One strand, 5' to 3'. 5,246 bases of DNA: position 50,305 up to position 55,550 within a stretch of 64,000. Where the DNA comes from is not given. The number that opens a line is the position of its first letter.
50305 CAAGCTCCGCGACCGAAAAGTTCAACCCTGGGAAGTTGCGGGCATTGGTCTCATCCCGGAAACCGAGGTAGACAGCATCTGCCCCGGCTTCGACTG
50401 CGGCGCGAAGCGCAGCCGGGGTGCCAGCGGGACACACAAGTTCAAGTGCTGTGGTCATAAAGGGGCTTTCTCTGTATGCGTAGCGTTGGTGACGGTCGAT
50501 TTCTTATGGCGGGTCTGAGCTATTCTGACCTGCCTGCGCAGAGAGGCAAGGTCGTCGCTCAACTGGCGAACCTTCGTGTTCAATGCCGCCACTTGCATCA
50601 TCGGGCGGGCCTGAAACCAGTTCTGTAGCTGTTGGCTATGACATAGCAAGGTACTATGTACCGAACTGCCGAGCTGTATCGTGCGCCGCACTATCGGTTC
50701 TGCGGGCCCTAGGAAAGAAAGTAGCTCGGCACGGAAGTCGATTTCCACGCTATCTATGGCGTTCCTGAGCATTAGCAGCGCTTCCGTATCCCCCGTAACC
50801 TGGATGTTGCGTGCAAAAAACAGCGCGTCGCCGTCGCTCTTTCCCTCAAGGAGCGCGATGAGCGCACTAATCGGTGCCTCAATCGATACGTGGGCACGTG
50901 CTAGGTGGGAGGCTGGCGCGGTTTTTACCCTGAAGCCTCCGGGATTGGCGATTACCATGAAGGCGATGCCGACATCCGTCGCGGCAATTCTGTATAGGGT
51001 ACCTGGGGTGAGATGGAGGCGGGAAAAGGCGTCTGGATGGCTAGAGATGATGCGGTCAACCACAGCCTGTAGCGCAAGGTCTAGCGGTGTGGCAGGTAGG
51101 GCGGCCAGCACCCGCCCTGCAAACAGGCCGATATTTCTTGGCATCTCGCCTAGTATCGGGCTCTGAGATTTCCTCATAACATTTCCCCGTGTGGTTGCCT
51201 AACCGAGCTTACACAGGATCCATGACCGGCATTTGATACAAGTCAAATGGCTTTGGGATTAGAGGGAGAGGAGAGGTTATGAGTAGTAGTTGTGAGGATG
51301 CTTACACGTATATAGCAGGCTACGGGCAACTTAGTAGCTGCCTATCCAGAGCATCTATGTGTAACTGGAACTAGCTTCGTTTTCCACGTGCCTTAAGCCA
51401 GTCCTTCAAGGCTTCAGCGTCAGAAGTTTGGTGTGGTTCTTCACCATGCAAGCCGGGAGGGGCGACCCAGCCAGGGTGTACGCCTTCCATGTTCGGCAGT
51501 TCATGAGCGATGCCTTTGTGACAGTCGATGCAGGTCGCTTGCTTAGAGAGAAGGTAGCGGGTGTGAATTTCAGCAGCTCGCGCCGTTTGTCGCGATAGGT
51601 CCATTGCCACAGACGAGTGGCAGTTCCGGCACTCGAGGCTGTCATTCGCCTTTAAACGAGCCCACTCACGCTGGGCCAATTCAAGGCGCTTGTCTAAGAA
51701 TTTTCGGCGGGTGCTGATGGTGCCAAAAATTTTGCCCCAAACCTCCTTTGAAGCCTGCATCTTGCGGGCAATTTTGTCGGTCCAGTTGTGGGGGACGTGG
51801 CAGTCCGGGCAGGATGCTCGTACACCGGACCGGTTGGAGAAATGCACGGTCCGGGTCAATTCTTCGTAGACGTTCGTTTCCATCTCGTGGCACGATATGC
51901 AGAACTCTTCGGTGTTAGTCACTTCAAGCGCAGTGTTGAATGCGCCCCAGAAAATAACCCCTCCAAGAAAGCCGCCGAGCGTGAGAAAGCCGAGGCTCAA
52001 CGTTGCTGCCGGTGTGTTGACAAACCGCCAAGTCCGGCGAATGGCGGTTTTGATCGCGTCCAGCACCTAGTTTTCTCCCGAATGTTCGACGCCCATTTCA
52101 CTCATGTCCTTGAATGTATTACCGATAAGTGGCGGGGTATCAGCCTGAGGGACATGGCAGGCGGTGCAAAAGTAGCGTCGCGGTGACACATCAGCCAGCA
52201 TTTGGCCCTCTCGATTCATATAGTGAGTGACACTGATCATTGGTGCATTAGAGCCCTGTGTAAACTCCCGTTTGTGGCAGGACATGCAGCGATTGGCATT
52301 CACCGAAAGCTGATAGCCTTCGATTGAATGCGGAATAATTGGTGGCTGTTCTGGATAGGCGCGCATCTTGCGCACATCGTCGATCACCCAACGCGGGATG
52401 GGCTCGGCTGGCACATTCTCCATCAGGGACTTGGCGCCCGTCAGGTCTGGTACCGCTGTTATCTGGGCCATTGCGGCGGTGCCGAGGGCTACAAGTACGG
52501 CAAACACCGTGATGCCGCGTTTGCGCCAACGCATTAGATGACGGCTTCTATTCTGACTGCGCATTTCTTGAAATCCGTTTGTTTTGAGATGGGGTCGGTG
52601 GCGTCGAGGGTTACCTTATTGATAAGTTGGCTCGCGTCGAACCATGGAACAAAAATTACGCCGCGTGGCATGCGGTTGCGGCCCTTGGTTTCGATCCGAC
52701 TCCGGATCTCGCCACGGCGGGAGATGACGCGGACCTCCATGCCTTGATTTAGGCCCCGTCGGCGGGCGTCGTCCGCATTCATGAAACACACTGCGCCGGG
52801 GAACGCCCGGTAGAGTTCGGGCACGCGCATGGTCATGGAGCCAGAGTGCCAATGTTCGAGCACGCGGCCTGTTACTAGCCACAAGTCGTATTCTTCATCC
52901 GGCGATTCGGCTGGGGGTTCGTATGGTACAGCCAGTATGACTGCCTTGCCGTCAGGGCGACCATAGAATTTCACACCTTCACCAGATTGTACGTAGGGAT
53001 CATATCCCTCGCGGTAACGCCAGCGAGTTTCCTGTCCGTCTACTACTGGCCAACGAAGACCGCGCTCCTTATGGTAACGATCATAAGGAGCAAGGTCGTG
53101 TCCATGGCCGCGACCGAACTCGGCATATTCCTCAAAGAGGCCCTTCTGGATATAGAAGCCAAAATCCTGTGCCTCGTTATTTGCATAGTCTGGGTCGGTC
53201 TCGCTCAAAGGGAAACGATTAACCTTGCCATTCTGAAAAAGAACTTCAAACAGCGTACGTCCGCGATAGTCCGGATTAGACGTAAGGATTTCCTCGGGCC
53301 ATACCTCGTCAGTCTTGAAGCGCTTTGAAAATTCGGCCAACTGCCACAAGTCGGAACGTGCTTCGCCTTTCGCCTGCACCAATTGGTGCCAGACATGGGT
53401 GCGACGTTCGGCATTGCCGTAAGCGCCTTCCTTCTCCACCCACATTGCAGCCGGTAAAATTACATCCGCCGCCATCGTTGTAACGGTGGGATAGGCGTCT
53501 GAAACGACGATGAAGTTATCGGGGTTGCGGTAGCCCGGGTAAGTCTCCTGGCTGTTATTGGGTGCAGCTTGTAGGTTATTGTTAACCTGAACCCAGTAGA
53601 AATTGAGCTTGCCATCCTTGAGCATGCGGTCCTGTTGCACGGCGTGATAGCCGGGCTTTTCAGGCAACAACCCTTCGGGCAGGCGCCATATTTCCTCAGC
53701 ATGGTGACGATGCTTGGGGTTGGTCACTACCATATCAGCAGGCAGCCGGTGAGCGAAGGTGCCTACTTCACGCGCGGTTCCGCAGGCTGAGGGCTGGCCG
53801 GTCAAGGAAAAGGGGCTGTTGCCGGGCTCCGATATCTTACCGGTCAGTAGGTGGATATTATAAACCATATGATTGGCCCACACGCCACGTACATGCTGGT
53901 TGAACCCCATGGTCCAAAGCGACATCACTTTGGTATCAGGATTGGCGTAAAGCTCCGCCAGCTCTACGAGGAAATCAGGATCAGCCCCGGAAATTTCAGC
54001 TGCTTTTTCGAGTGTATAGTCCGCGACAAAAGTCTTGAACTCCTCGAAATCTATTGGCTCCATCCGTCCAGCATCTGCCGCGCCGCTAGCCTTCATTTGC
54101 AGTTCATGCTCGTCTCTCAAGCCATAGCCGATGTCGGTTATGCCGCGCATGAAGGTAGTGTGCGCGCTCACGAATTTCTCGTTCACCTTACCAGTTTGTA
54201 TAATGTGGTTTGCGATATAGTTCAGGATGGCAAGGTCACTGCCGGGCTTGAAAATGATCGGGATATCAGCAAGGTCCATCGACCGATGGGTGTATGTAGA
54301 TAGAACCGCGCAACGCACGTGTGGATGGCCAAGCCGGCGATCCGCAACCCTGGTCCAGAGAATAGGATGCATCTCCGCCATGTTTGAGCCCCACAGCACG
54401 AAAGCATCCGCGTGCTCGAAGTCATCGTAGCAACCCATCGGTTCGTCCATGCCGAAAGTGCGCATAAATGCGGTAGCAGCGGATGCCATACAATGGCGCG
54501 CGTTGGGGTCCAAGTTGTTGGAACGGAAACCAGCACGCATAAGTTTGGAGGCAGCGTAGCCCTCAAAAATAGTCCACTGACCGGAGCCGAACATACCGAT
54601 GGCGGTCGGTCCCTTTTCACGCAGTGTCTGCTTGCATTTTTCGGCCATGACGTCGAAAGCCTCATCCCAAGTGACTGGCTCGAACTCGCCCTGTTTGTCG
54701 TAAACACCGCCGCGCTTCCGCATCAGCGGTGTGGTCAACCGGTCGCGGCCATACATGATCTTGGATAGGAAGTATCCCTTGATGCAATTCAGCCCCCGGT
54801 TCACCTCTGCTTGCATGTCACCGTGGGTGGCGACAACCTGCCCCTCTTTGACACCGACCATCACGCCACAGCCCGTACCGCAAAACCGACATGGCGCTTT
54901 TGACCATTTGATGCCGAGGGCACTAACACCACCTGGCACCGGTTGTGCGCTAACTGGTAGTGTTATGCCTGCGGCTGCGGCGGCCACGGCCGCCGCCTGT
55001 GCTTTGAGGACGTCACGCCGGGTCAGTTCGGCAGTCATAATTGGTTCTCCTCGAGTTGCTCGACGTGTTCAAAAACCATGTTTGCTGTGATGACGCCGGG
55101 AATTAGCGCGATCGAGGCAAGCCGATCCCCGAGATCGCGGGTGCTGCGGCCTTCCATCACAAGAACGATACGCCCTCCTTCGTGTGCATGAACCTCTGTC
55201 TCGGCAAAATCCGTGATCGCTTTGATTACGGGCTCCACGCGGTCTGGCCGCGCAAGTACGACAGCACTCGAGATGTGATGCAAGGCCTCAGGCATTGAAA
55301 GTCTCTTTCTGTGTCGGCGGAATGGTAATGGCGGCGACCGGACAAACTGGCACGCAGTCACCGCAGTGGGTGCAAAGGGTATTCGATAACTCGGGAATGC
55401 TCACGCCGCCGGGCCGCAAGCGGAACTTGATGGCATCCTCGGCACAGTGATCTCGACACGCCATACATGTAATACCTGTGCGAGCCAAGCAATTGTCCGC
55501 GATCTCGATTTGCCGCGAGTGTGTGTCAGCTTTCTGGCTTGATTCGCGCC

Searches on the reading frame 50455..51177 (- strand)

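Call 15: search_protein_families(library=pfam, proteins=[window:50455-51177:-], max_evalue=0.00001)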
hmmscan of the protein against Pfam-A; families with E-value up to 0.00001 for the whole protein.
window:50455-51177:- (240 aa): 1 family
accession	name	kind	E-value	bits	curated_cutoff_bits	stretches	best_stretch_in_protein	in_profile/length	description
PF02036.22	SCP2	-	5e-09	36.9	21.3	1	52-141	14-100/101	SCP-2 sterol transfer family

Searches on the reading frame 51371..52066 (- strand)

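Call 16: search_protein_families(library=pfam, proteins=[window:51371-52066:-], max_evalue=0.00001)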
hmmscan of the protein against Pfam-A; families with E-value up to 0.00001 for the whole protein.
window:51371-52066:- (231 aa): 4 families
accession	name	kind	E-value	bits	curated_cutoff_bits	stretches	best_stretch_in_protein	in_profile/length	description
PF03264.19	Cytochrom_NNT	-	7.5e-76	254.2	24.1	1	20-193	3-174/174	NapC/NirT cytochrome c family, N-terminal region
PF22113.1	Mtrc-MtrF_II-IV_dom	-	5.2e-09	36.3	30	1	53-188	6-132/176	Outer membrane cytochrome MtrC/MtrF-like, domains II/IV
PF14537.11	Cytochrom_c3_2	-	1.5e-07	32.2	25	0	140-185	23-66/79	Cytochrome c3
PF22678.1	Cytochrom_c_NrfB-like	-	6.4e-06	27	27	0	45-101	25-76/89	Cytochrome c-type protein NrfB-like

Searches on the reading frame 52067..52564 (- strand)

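Call 16: search_protein_families(library=pfam, proteins=[window:52067-52564:-], max_evalue=0.00001)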
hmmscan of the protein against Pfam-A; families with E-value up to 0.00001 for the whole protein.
window:52067-52564:- (165 aa): 1 family
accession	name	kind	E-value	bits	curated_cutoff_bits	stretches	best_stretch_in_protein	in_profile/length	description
PF03892.19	NapB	-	1.3e-47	161.5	25.1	1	31-153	5-127/127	Nitrate reductase cytochrome c-type subunit (NapB)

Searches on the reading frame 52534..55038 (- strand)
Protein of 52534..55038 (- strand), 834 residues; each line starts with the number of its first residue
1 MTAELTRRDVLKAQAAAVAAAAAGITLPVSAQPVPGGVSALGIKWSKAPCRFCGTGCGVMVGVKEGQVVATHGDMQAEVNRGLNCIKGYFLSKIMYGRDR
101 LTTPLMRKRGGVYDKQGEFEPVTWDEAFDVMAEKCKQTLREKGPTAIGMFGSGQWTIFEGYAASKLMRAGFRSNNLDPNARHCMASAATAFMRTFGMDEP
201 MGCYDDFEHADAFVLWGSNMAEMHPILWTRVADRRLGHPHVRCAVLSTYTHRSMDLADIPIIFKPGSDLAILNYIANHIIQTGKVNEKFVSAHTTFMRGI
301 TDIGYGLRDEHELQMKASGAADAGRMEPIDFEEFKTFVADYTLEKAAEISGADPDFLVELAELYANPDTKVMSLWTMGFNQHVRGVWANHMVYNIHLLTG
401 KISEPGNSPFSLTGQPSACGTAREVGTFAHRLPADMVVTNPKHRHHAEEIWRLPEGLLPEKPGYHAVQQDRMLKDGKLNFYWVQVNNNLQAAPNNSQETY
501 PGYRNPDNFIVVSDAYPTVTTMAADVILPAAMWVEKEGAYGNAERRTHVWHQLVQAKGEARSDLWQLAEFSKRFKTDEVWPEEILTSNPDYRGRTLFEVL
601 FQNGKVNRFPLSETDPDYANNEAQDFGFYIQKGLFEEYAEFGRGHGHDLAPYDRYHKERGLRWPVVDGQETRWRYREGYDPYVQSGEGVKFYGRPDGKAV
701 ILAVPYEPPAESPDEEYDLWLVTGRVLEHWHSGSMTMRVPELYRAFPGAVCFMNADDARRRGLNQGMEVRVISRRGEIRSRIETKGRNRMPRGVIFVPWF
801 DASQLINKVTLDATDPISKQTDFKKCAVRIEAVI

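Call 16: search_protein_families(library=pfam, proteins=[window:52534-55038:-], max_evalue=0.00001)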
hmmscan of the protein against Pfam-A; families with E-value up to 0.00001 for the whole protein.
window:52534-55038:- (834 aa): 3 families
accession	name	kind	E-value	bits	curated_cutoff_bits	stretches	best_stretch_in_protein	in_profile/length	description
PF00384.28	Molybdopterin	-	8.8e-72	242.5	24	1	100-573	1-353/353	Molybdopterin oxidoreductase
PF01568.27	Molydop_binding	-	1.1e-24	87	26.8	1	719-827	1-110/110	Molydopterin dinucleotide binding domain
PF04879.21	Molybdop_Fe4S4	-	4.7e-18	65.3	22.7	1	44-96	2-54/55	Molybdopterin oxidoreductase Fe4S4 domain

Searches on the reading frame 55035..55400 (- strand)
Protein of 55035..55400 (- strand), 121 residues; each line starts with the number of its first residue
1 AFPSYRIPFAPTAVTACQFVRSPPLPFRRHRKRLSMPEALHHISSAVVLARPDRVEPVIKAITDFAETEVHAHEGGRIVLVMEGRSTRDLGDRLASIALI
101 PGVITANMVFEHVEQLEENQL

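Call 77: search_protein_families(library=pfam, proteins=[window:55035-55400:-], max_evalue=0.001)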
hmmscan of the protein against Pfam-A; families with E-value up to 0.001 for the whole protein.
window:55035-55400:- (121 aa): 1 family
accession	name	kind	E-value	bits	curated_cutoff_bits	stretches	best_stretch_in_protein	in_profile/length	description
PF03927.19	NapD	-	1.3e-22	80.1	28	1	42-115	2-76/76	NapD protein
